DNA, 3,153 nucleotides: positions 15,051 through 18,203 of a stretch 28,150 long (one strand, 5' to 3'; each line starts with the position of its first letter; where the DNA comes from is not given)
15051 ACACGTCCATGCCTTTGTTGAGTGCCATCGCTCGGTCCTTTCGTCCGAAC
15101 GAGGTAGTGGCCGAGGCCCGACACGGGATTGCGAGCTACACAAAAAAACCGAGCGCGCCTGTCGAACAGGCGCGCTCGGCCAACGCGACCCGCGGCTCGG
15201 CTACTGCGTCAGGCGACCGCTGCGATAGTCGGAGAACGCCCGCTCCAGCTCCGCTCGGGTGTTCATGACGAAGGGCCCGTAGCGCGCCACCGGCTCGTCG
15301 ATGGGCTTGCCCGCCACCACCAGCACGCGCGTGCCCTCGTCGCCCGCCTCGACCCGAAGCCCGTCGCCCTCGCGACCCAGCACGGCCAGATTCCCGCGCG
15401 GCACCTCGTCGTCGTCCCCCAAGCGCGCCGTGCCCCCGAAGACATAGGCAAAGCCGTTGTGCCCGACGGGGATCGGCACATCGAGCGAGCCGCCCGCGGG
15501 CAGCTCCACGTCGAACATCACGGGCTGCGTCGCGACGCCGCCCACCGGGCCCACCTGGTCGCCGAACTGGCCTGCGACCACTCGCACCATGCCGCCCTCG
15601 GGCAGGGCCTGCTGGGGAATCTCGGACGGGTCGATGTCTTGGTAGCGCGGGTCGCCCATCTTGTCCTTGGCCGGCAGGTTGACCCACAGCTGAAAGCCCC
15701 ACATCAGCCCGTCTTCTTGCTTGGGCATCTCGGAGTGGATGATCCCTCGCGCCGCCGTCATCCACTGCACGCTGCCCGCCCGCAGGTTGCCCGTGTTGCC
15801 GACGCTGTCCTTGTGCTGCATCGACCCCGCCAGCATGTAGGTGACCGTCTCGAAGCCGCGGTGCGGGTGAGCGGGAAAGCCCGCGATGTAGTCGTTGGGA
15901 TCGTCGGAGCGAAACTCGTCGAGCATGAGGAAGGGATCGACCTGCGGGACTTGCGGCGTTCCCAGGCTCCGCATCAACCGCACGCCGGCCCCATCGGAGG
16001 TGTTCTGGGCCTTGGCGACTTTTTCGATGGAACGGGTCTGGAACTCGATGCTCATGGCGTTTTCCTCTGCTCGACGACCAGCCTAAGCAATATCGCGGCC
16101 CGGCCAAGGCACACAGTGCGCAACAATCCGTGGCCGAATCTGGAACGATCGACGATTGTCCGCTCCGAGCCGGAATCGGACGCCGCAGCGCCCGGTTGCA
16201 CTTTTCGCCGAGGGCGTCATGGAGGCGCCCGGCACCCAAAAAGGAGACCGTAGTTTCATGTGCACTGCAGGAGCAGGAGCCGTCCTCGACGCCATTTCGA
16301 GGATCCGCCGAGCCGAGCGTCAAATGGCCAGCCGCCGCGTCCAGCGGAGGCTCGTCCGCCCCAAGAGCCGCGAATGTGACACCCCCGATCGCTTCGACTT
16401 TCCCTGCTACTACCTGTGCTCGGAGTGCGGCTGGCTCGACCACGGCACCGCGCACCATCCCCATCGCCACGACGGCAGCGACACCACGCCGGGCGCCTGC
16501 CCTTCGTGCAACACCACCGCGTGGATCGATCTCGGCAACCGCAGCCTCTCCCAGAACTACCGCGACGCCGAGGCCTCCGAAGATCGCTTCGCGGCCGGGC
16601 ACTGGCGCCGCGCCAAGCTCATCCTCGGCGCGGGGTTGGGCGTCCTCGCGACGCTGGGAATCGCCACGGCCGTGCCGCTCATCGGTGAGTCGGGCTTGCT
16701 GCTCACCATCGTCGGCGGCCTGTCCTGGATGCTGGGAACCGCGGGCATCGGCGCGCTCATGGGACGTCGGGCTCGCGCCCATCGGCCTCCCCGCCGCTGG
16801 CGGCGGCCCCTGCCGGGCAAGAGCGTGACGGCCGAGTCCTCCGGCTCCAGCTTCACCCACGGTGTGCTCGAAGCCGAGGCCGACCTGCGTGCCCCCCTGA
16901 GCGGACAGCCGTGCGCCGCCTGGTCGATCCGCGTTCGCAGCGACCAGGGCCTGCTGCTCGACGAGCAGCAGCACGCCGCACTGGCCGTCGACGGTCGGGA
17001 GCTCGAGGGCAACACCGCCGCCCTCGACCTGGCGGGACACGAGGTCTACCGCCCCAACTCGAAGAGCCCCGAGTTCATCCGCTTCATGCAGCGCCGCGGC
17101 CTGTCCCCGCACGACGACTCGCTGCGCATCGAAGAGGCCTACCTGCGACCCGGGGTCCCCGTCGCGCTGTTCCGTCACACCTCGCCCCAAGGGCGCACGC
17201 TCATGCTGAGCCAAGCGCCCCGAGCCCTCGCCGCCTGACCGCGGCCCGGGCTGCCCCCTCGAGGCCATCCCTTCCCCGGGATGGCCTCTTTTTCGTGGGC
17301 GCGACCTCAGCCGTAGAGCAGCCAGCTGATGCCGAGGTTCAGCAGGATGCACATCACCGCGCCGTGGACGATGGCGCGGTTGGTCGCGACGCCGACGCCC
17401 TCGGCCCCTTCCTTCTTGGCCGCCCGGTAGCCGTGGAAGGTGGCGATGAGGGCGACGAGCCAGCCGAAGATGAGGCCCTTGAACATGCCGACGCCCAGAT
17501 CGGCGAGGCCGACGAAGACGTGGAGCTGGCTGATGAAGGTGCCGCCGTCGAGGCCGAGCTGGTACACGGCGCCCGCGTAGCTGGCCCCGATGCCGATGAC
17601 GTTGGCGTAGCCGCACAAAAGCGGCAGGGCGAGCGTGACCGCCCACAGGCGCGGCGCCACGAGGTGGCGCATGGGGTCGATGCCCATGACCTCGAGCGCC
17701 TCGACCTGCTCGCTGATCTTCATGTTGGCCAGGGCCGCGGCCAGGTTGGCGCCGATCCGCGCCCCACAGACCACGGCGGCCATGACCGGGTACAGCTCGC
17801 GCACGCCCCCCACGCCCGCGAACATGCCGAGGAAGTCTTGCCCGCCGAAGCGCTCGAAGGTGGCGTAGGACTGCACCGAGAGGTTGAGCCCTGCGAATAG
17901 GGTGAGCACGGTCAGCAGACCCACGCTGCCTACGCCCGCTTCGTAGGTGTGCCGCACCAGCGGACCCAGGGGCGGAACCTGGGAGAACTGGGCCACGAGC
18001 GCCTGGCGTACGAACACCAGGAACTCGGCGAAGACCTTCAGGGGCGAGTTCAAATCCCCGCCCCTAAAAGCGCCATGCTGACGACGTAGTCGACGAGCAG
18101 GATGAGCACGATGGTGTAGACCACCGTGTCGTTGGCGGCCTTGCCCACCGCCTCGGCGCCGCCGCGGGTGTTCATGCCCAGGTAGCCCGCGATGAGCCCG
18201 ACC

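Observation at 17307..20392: Compact operon: O6-alkylguanine methyltransferase, HEAT-repeat protein and two tandem MlaE/YrbE-type permeases, with no ATPase or MCE gene in cis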

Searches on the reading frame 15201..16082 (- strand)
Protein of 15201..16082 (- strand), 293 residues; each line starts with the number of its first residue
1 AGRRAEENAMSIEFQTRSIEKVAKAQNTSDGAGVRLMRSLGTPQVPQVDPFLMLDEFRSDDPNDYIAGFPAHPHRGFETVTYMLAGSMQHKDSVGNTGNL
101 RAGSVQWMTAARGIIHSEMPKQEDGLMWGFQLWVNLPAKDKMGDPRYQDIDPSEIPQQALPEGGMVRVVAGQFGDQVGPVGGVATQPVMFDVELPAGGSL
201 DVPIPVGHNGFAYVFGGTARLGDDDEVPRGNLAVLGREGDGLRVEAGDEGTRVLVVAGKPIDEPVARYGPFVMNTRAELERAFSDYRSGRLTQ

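Call 6: search_protein_families(library=pfam, proteins=[window:15201-16082:-], max_evalue=0.01)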
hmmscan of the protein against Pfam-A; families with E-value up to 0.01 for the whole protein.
window:15201-16082:- (293 aa): 3 families
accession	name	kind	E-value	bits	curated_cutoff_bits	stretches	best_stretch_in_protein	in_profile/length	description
PF02678.22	Pirin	-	1e-36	125.6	26.1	1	34-134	2-108/108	Pirin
PF05726.19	Pirin_C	-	3.1e-30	105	27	1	190-291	2-102/103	Pirin C-terminal cupin domain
PF12973.13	Cupin_7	-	0.0029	17.8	27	0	68-128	45-97/105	ChrR Cupin-like domain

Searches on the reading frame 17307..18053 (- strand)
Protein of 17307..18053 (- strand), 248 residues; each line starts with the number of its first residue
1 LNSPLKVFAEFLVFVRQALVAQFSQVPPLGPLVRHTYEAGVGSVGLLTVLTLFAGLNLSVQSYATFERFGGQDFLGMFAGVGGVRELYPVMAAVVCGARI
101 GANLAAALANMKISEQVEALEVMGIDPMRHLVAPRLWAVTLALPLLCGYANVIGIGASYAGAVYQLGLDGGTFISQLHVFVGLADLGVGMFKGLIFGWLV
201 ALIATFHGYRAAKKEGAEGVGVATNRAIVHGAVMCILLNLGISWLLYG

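Call 6: search_protein_families(library=pfam, proteins=[window:17307-18053:-], max_evalue=0.01)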
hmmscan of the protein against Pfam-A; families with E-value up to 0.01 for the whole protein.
window:17307-18053:- (248 aa): 1 family
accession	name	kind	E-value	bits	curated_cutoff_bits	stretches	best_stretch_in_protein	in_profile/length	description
PF02405.21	MlaE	-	1.1e-60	205.3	22.5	1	33-244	2-211/212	Permease MlaE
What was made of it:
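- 17307..18053 (-): mlaE2: second MlaE-family permease paralogue, 248 aa. Its TTG start overlaps the mlaE1 stop. PF02405 E=1e-60 (call 6).
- Checked: MlaE2, 17307-18053: PF02405 E=1e-60 (call 6).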

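Call 9: search_protein_families(library=ncbifam, proteins=[window:17307-18053:-], max_evalue=0.01)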
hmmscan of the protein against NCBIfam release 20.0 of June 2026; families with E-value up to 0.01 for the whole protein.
window:17307-18053:- (248 aa): 2 families
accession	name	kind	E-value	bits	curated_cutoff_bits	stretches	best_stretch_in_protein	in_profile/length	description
NF033619.1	perm_MlaE_1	exception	2.3e-49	168.3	315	1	11-240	17-245/253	lipid asymmetry maintenance ABC transporter permease subunit MlaE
TIGR00056.1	TIGR00056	subfamily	8.7e-49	166.5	212.2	1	21-247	34-257/260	MlaE family lipid ABC transporter permease subunit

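Call 48: search_solved_structures(query=window:17307-18053:-, max_evalue=0.001)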
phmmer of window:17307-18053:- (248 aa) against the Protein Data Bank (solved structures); distinct sequences matched with E-value up to 0.001: 6.
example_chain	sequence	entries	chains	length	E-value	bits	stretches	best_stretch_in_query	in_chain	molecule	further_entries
7ch8_G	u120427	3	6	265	2.5e-32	116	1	12-248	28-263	Probable permease of ABC transporter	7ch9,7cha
6ic4_G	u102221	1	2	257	6.3e-30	108.2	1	28-237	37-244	ABC transporter permease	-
6z5u_A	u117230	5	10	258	6.4e-30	108.1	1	28-237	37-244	ABC transporter permease | Intermembrane phospholipid transport system permease protein MlaE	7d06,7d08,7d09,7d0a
6xbd_G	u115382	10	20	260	1.9e-29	106.6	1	15-248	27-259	Phospholipid ABC transporter permease protein MlaE | Uncharacterized protein | Lipid asymmetry maintenance ABC transporter permease subunit MlaE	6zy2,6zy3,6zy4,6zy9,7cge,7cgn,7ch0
8fed_I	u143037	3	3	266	3e-18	69.9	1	66-240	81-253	Conserved hypothetical integral membrane protein Yrbe1a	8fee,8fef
8fed_J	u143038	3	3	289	1.5e-17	67.6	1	42-248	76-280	ABC-transporter integral membrane protein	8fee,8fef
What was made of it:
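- Closest known: MlaFEDB phospholipid ABC transporter of Proteobacteria. Same: MlaE2 is most similar to these MlaE chains among solved structures (106-116 bits; call 48).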
